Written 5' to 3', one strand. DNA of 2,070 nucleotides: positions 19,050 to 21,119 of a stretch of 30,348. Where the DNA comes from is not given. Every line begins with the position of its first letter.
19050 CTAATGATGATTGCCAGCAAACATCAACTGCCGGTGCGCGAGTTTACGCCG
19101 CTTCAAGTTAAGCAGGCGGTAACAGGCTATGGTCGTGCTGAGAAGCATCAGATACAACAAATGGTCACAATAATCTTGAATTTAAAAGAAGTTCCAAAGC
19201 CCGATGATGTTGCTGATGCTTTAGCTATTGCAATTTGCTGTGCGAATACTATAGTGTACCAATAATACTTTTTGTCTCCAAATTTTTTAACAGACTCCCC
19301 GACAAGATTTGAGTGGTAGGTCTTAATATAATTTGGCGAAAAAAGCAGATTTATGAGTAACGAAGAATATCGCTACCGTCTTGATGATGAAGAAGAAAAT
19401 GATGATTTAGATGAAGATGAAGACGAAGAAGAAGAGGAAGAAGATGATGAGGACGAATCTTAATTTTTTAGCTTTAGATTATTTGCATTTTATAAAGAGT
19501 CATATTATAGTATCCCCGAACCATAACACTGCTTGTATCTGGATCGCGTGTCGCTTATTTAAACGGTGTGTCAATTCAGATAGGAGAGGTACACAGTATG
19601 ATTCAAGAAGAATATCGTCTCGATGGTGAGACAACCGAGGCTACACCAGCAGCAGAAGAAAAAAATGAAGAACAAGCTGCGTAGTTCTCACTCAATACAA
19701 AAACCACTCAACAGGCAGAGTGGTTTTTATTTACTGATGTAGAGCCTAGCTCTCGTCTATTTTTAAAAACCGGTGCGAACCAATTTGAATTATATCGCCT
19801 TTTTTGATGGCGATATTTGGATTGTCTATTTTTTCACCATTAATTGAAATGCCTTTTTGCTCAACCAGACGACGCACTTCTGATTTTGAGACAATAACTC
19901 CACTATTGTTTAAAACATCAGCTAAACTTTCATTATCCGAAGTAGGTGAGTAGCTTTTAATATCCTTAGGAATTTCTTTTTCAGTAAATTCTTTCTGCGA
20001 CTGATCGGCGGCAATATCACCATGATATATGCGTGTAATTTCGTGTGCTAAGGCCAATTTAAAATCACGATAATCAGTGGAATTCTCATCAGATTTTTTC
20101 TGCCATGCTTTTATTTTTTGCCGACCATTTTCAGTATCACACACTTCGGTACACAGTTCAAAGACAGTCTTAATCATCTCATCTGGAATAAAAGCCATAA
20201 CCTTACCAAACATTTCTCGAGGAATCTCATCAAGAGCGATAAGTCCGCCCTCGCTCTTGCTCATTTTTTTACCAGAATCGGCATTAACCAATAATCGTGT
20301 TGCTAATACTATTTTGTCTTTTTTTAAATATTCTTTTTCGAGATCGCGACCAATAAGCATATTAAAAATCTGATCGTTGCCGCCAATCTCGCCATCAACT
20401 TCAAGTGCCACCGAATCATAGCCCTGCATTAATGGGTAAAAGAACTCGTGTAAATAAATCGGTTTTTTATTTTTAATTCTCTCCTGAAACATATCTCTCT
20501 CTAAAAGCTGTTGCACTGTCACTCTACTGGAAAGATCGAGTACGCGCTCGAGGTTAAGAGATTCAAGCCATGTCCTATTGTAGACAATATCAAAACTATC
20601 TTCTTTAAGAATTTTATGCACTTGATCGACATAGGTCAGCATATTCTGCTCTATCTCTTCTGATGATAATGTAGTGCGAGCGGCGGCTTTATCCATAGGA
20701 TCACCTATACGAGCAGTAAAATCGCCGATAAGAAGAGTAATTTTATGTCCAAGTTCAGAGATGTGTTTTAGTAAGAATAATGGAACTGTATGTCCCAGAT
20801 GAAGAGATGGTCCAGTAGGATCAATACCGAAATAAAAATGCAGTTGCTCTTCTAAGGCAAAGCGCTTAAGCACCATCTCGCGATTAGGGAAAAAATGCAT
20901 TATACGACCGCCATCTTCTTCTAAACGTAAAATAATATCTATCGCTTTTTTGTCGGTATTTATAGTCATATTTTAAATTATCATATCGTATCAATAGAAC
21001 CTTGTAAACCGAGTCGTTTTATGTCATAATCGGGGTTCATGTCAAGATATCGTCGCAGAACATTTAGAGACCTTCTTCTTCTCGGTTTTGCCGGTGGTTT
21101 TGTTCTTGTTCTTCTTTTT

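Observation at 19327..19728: Tandem pair of unannotated acidic microproteins sharing an EEYR(YR)LD motif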

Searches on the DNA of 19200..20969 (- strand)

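Call 8: search_rna_families(source=window, start=19200, end=19800, threshold=evalue, max_evalue=10)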
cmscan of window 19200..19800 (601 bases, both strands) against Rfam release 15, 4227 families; matches with E-value up to 10: 13.
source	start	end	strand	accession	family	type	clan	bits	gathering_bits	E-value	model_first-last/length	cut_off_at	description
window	19439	19524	+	RF01598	snoR23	Gene; snRNA; snoRNA; CD-box;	-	21.3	70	7.4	1-84/84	no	small nucleolar RNA snoR23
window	19379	19430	+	RF02539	SNOR75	Gene; snRNA; snoRNA; CD-box;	-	20.8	50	0.23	1-87/87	no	Plant small nucleolar RNA SNOR75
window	19413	19464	+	RF01306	sR52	Gene; snRNA; snoRNA; CD-box;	-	20.6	50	0.058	1-60/60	no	Small nucleolar RNA sR52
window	19699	19773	-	RF02083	OrzO-P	Gene; antitoxin;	-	20.1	60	1.1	1-76/76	no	OrzO-P RNA antitoxin family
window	19379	19417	+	RF00086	SNORD27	Gene; snRNA; snoRNA; CD-box;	-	17.2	52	5.9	1-71/71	no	Small nucleolar RNA SNORD27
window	19317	19422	+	RF02511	PYLIS_4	Cis-reg;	-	17.2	50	6.2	1-100/100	no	Pyrrolysine insertion sequence TetR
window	19380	19428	+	RF01139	sR2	Gene; snRNA; snoRNA; CD-box;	-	16.1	42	0.4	1-57/57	no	Small nucleolar RNA sR2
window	19379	19425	+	RF00287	SNORD44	Gene; snRNA; snoRNA; CD-box;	CL00060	16.1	40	1.5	1-61/61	no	Small nucleolar RNA SNORD44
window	19463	19582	-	RF03048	RAGATH-20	Gene; sRNA;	-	15.5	101.4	8.2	1-102/102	no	RAGATH-20 RNA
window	19376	19426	+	RF00311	snoZ188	Gene; snRNA; snoRNA; CD-box;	-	15.3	50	3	1-123/123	no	Small nucleolar RNA Z188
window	19618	19680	+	RF01516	v-snoRNA-1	Gene; snRNA; snoRNA; CD-box;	-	15.1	75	2.1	1-65/65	no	Human herpesvirus 1 small nucleolar RNA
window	19381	19424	+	RF01304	sR5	Gene; snRNA; snoRNA; CD-box;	-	15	40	0.6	1-53/53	no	Small nucleolar RNA sR5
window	19407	19476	-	RF02706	TeloSII_ncR30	Gene; sRNA;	-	13.5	86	1.2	1-226/226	no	TeloSII non coding RNA 30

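Call 76: search_rna_families(sources=[L102, L110, L111, L119, L083, L098, L163, L166, L021, L100], threshold=evalue, max_evalue=0.1)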
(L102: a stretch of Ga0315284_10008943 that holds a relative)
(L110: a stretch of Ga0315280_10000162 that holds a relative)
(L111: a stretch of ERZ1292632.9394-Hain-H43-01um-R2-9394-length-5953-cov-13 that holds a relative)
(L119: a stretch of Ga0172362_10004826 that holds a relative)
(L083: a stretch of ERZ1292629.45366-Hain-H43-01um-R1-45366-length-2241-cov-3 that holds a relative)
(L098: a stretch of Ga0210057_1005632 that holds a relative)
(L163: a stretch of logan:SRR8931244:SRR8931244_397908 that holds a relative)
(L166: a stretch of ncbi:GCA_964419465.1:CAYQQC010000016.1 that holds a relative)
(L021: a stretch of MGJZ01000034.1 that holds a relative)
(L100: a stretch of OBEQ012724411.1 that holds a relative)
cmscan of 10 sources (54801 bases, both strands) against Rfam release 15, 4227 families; matches with E-value up to 0.1: 4.
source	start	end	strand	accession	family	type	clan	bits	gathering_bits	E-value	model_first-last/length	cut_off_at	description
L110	4100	4175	+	RF02074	STnc240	Gene; sRNA;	-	37.9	55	0.035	1-77/77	no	Enterobacterial sRNA STnc240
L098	4111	4190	+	RF02621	BSnc120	Gene; sRNA;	-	26.6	114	0.064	1-88/88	no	Brucella sRNA 120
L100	1283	1374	-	RF00195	RsmY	Gene; sRNA;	CL00106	24.6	57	0.056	1-121/121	no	RsmY RNA family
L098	6178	6256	-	RF00470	Toga_5_CRE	Cis-reg;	-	21.3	120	0.082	53-128/268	no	Togavirus 5' plus strand cis-regulatory element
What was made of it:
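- Tried and rejected: Rfam on 10 related loci found no family in the gaps (call 76).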

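Call 81: build_rna_model(alignment_id=A8)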
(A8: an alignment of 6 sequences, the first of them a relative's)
Model R1 built from alignment A8 (6 sequences, 97 columns); structure: RNAalifold consensus.
model positions 95; base pairs 25; branch points 0; effective number of sequences 1.54; information 0.601 bits per position. Calibrated on 0.2 Mb of random sequence (short: E-values are rough).
structure used (alignment columns):
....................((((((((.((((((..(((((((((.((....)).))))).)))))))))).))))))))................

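Call 83: search_with_rna_model(model_id=R1, sources=[window, L162, L163, L166, L002, L004, L008, L017, L021, L023, L031, L035, L039, L041, L042, L045, L047, L050, L051, L053, L055, L066, L071, L072, L077, L080, L082, L083, L084, L086, L087, L088, L089, L090, L091, L092, L093, L094, L095, L096, L097, L098, L099, L100, L101, L102, L103, L105, L108, L109, L110, L111, L112, L113, L114, L115, L116, L117, L118, L119, L120, L121, L122, L123, L124, L125, L126, L128, L129, L130, L131, L132, L133, L134, L135, L136, L137, L138, L139, L140, L141, L142, L143, L144, L145, L146, L147, L148, L149, L151, L152, L153, L154, L155, L156, L157, L158, L159, L160, L161], max_evalue=10, make_alignment=true)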
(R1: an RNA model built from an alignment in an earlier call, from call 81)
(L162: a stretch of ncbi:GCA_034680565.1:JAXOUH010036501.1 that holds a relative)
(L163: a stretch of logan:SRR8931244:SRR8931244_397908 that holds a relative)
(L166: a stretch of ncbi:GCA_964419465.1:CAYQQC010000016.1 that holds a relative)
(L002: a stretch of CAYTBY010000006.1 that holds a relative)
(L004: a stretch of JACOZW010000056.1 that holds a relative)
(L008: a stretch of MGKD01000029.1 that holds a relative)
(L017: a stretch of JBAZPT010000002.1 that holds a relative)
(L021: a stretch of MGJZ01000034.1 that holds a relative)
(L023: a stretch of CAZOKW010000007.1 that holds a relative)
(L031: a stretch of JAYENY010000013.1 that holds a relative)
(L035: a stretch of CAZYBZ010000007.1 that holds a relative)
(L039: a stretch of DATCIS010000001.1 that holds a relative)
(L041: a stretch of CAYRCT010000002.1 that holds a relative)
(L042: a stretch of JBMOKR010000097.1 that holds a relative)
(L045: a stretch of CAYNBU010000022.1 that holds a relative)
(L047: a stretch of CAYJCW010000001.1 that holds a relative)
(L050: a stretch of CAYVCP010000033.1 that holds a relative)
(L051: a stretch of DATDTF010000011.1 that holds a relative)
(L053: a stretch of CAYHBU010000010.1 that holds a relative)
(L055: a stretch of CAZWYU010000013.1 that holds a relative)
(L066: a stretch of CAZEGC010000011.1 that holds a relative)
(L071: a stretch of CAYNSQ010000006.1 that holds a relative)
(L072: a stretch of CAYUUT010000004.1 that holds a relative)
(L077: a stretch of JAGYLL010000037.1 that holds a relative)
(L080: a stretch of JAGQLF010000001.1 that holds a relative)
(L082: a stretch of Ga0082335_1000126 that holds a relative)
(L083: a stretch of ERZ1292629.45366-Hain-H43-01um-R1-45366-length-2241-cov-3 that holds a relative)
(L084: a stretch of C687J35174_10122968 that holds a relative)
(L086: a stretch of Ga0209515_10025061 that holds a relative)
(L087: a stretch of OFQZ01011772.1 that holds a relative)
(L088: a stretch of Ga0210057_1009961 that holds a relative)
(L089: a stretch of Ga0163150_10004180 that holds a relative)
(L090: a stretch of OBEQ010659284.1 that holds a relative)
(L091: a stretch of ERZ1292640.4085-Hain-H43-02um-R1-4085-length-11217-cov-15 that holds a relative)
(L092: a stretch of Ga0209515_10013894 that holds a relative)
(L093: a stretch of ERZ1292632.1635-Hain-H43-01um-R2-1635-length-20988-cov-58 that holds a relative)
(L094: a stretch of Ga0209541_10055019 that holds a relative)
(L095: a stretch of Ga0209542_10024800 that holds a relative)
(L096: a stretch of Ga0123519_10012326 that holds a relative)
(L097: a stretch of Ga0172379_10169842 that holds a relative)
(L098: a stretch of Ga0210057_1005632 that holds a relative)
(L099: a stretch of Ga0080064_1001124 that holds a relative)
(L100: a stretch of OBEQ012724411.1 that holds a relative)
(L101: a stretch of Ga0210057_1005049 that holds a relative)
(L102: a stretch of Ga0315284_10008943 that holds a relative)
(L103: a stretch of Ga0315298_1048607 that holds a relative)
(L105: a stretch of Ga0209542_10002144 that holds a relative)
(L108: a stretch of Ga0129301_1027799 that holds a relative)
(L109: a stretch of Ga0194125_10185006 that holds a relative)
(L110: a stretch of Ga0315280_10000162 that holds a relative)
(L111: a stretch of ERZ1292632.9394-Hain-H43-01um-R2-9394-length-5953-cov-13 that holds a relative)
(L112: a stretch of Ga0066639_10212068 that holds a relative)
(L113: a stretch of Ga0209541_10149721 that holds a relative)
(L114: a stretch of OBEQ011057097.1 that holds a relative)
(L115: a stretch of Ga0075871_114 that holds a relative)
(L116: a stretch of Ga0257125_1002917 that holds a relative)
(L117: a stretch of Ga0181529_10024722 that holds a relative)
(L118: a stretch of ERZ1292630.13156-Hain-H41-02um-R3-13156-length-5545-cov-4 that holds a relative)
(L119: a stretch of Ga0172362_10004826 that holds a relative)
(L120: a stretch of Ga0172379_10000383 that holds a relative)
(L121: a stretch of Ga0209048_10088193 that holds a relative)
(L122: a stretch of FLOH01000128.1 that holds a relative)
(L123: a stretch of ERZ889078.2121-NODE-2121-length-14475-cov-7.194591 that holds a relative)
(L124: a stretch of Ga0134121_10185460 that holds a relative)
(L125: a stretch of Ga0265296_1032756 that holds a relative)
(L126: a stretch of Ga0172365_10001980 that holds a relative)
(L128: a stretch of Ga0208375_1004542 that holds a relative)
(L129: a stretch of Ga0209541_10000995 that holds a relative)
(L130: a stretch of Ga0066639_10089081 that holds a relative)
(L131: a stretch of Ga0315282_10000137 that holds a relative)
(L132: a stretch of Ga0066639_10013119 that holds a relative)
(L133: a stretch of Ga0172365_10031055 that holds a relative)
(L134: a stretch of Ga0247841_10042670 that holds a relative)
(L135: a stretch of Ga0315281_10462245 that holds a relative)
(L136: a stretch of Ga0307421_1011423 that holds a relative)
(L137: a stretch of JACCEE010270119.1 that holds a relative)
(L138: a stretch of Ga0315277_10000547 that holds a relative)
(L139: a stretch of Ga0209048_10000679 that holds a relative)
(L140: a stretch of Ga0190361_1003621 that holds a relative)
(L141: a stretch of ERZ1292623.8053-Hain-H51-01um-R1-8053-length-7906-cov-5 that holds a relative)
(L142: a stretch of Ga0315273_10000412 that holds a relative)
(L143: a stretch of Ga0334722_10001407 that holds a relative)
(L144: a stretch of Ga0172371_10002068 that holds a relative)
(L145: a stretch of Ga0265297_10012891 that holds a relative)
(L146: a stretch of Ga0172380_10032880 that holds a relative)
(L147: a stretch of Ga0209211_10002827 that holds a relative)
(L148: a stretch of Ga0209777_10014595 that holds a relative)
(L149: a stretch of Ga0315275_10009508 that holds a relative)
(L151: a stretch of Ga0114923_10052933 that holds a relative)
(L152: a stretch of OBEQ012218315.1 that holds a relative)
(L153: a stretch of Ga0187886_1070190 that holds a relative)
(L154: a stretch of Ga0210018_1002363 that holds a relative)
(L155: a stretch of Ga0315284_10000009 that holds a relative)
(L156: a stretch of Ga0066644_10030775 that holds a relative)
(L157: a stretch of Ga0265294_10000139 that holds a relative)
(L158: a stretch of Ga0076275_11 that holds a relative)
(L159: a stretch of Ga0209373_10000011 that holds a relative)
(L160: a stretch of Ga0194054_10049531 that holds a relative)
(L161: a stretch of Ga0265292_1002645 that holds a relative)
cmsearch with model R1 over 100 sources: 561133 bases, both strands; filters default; matches with E-value up to 10: 26.
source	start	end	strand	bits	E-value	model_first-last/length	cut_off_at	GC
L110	4319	4414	-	107.2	2.2e-26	1-95/95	no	0.39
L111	2107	2202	-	104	1.7e-25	1-95/95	no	0.42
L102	4334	4429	-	98.5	6.4e-24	1-95/95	no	0.39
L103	2009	2102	-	94.8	7.3e-23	1-95/95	no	0.33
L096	4359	4452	-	89.1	3.2e-21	1-95/95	no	0.33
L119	3437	3527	-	71.7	3e-16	1-95/95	no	0.45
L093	4332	4424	-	68.8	1.9e-15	1-95/95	no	0.41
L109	1372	1464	-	60.3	5.1e-13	1-95/95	no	0.45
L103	2010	2094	+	38.8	7.1e-07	1-95/95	no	0.31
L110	4316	4410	+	32.4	4.6e-05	1-95/95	no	0.38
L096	4356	4444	+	31.9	6.6e-05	1-95/95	no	0.31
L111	2104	2198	+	29.4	0.00033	1-95/95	no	0.41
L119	3430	3524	+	25.7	0.0037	1-95/95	no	0.45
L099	4314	4407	-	19.4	0.24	1-95/95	no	0.24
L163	1412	1471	+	17.6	0.8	1-95/95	no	0.3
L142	3333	3376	-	17.5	0.86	1-95/95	no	0.23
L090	620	704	-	16.9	1.3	1-95/95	no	0.25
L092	620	704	-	16.9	1.3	1-95/95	no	0.25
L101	696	749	-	16.8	1.3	1-95/95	no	0.43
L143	4956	5006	+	16.1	2.1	1-95/95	no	0.43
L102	4331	4425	+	16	2.3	1-95/95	no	0.38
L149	4976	5041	+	15.8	2.6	1-95/95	no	0.32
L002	3475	3600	+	15.2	3.8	1-95/95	no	0.29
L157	127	207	-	14.6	5.8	1-95/95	no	0.25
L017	456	519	-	14.4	6.7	20-84/95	no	0.28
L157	119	199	+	14.2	7.2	1-95/95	no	0.23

Alignment A9: 26 matches aligned to the model, 175 columns, each read 5' to 3' on its own strand. Consensus structure (alignment columns), stored with it:
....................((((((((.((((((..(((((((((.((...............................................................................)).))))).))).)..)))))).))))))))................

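Call 87: search_with_rna_model(model_id=R1, sources=[L102, L110, L111, L119, L096, L103, L093, L109, L167, L168, L099, L123, L128], max_evalue=1e-8, make_alignment=true)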
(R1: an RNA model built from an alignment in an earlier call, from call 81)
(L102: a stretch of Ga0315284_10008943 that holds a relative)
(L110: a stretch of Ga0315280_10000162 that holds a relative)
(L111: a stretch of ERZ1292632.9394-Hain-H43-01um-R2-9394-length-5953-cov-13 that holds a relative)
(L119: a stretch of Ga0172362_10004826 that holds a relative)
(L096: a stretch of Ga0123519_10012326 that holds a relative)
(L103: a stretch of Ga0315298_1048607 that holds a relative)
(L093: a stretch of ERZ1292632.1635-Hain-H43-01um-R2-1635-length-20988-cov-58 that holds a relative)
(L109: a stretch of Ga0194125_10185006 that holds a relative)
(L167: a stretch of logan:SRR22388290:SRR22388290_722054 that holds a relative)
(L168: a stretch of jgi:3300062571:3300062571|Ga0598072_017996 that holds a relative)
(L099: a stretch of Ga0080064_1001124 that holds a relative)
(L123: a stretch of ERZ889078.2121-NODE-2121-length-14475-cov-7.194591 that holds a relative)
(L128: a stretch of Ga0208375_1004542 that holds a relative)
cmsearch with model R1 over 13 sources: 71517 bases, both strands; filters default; matches with E-value up to 1e-8: 10.
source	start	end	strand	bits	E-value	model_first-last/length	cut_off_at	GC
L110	4319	4414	-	107.2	2.8e-27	1-95/95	no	0.39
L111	2107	2202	-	104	2.2e-26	1-95/95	no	0.42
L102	4334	4429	-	98.5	8.1e-25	1-95/95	no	0.39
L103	2009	2102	-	94.8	9.3e-24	1-95/95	no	0.33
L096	4359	4452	-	89.1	4.1e-22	1-95/95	no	0.33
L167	684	775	+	85.8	3.5e-21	1-95/95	no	0.41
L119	3437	3527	-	71.7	3.8e-17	1-95/95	no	0.45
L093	4332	4424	-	68.8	2.4e-16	1-95/95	no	0.41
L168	1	78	+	64.2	5.2e-15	16-95/95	5'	0.32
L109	1372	1464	-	60.3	6.5e-14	1-95/95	no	0.45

Alignment A10: 10 matches aligned to the model, 98 columns, each read 5' to 3' on its own strand. Consensus structure (alignment columns), stored with it:
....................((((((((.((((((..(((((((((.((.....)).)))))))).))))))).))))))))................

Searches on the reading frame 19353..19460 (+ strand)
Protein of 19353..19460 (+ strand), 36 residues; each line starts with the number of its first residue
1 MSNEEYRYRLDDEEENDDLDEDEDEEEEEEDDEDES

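Call 9: find_encoding_contigs(protein=window:19353-19460:+, flank=3000, max_places=6)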
Protein seq(36 aa) (36 aa): 1 contig read that carries it; 1 place shown.
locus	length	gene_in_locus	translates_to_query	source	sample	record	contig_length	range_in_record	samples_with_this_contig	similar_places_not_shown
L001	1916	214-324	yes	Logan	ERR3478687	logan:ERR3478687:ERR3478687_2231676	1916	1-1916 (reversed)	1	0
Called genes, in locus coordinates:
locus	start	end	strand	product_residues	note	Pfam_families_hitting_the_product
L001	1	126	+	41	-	?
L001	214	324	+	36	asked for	-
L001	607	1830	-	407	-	PF00579:tRNA-synt_1b, PF22421:SYY_C-terminal (weak), PF01479:S4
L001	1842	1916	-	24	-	?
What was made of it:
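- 19353..19463 (+): ORF A: 36-aa hyper-acidic paralogue, with a predicted N-terminal helix (residues 3-16) and a poly-D/E tail. Called as a gene in a Logan assembly (call 9).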

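Call 29: search_protein_families(library=pfam, alignment_id=A1, max_evalue=1)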
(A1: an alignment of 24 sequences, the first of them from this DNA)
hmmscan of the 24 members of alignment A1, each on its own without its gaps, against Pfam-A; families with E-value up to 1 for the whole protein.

A. member 1, seq(36 aa): 0 families

B. families by the number of members that match (of 24 scanned): 4 families
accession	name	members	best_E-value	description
PF06213.17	CobT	2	0.24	Cobalamin biosynthesis protein CobT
PF09026.15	CENP-B_dimeris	1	0.43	Centromere protein B dimerisation domain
PF06524.17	NOA36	1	0.65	NOA36 protein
PF20480.3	DUF6720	1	0.9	Family of unknown function (DUF6720)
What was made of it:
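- On DSS1/Sem1 (Pfam DSS1_SEM1): The only Pfam hits were four unrelated low-complexity models with E = 0.24-0.9 (call 29).
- Closest known: DSS1/Sem1. Different: There is no sequence relationship: no member matched the DSS1/Sem1 model or any other Pfam model above noise (call 29).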

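Call 30: search_protein_families(library=ncbifam, alignment_id=A1, max_evalue=1)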
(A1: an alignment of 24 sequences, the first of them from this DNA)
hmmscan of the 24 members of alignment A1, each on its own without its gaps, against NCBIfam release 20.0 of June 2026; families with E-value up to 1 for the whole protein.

A. member 1, seq(36 aa): 0 families

B. families by the number of members that match (of 24 scanned): 2 families
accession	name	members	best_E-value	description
NF039170.1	SdrH_fam_CTERM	1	0.014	SdrH family protein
NF033827.1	CDF_efflux_DmeF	1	0.44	CDF family Co(II)/Ni(II) efflux transporter DmeF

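Call 64: predict_structure(alignment_id=A6)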
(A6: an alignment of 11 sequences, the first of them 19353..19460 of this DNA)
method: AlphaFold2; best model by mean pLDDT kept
length: 36 residues; sequences in the alignment: 11
mean_pLDDT: 64.8   pTM: 0.23
mean pLDDT of the five models: 64.8, 64.2, 63.4, 62.6, 61.6
residues with pLDDT >= 90: 0; 70-90: 10; 50-70: 26; < 50: 0
segments of 3 or more residues with pLDDT < 50: none
pLDDT, mean of each block of 10 residues (from residue 1): 72 60 61 67
secondary structure, 60 per line:
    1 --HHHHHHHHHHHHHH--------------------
elements in order: H3-16
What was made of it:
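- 19353..19463 (+): AF2 gives a helix at residues 3-16 with pLDDT about 72 and low confidence elsewhere (call 64).
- On Folded DNA-mimic proteins (Ocr, ArdA, DMP19, HI1450): AF2 gives only a helix at residues 3-16, mean pLDDT 64.8, pTM 0.23 (call 64).
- AF2 predicts a helix at residues 3-16 (call 64).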

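Call 71: search_protein_families(library=phrogs, alignment_id=A1, max_evalue=0.1)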
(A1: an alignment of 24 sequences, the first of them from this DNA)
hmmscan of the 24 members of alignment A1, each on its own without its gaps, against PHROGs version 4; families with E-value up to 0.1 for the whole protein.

A. member 1, seq(36 aa): 0 families

B. families by the number of members that match (of 24 scanned): 1 family
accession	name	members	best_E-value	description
phrog_30618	-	1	0.013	-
